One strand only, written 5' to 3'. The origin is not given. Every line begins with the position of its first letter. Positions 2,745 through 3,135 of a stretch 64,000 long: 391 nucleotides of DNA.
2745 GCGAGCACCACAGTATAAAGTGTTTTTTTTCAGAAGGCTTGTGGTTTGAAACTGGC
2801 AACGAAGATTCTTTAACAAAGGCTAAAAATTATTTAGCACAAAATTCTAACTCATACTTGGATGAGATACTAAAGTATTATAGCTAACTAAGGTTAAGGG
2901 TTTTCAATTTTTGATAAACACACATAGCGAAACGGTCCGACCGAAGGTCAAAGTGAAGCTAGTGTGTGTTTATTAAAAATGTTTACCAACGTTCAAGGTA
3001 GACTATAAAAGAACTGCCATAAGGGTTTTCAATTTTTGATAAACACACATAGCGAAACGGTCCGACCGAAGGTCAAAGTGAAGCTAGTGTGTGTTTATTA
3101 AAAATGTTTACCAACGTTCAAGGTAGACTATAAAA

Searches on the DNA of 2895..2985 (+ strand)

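Call 91: build_rna_model(alignment_id=A4, structure=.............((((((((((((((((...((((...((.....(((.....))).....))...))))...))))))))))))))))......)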
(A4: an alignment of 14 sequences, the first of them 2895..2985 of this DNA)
Model R1 built from alignment A4 (14 sequences, 96 columns); structure: as given.
model positions 91; base pairs 25; branch points 0; effective number of sequences 2.37; information 0.627 bits per position. Calibrated on 0.2 Mb of random sequence (short: E-values are rough).
structure used (alignment columns):
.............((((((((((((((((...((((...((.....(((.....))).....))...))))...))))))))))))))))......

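Call 92: search_with_rna_model(model_id=R1, sources=[window, L092, L093, L094, L095, L001, L096, L002, L097, L003, L026, L027, L028], max_evalue=1)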
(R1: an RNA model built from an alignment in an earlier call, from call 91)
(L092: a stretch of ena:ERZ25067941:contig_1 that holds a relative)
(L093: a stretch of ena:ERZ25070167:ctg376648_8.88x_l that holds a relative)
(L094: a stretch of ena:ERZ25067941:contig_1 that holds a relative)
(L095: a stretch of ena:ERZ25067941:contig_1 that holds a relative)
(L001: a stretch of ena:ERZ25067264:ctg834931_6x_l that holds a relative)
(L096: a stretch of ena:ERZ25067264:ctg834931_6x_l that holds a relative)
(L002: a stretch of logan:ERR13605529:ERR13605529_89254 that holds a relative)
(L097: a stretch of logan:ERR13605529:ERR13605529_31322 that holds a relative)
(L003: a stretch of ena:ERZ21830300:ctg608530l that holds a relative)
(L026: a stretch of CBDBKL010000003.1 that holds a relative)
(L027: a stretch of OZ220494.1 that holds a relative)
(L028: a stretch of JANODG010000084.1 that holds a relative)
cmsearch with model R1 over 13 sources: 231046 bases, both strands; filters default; matches with E-value up to 1: 46.
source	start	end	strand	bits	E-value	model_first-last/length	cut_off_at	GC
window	50783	50872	+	95.7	1.7e-19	1-91/91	no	0.38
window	44840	44929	+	94.2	4e-19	1-91/91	no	0.39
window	44964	45053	+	94.2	4e-19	1-91/91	no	0.39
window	8416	8506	-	93.3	6.6e-19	1-91/91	no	0.41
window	9369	9458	-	92.1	1.3e-18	1-91/91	no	0.41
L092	16779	16870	+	87.6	1.5e-17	1-91/91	no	0.38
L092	17153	17244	+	87.6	1.5e-17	1-91/91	no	0.38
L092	16906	16993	+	87.3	1.7e-17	1-91/91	no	0.42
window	2896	2983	+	87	2e-17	1-91/91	no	0.36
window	3021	3108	+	87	2e-17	1-91/91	no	0.36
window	3146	3233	+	87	2e-17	1-91/91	no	0.38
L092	16657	16744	+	86.2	3.3e-17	1-91/91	no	0.42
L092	17028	17119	+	84.7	7.1e-17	1-91/91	no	0.39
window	63698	63789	-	83.4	1.5e-16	1-91/91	no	0.37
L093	1770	1861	+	81.1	5.1e-16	1-91/91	no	0.41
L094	20922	21013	+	81.1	5.1e-16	1-91/91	no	0.41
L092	10803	10894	-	76.6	6e-15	1-91/91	no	0.37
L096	3755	3844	+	37.9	9.7e-06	1-91/91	no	0.44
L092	16665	16752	-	26.8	0.0043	1-91/91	no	0.42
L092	16914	17001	-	26.8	0.0043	1-91/91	no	0.42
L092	10807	10882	+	26.4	0.0052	13-87/91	no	0.36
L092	16787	16875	-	25.9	0.0068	1-91/91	no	0.39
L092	17161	17249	-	25.9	0.0068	1-91/91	no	0.39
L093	1778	1869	-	24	0.02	1-91/91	no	0.4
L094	20930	21021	-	24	0.02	1-91/91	no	0.4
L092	17036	17127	-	23.1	0.031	1-91/91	no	0.39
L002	1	72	-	23.1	0.032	1-74/91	3'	0.42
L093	1917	2000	+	20.4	0.14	1-91/91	no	0.4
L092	10518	10607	-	17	0.89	1-91/91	no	0.3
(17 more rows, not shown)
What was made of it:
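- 2885..3297 (+): Array A. The murU-like stop TAA is at 2885-2887, followed by c and a 6-nt leader stub TAAGGT (2889-2894). Three 125-nt units follow (2895-3269, 98-100% identical), then a decayed unit (3270 to about 3297). About 30 nt separate it from the convergent gene's stop at 3327. CM hits of 87 bits each (call 92).
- Copy I is flush with a stop by its far end, in reverse orientation (call 92).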
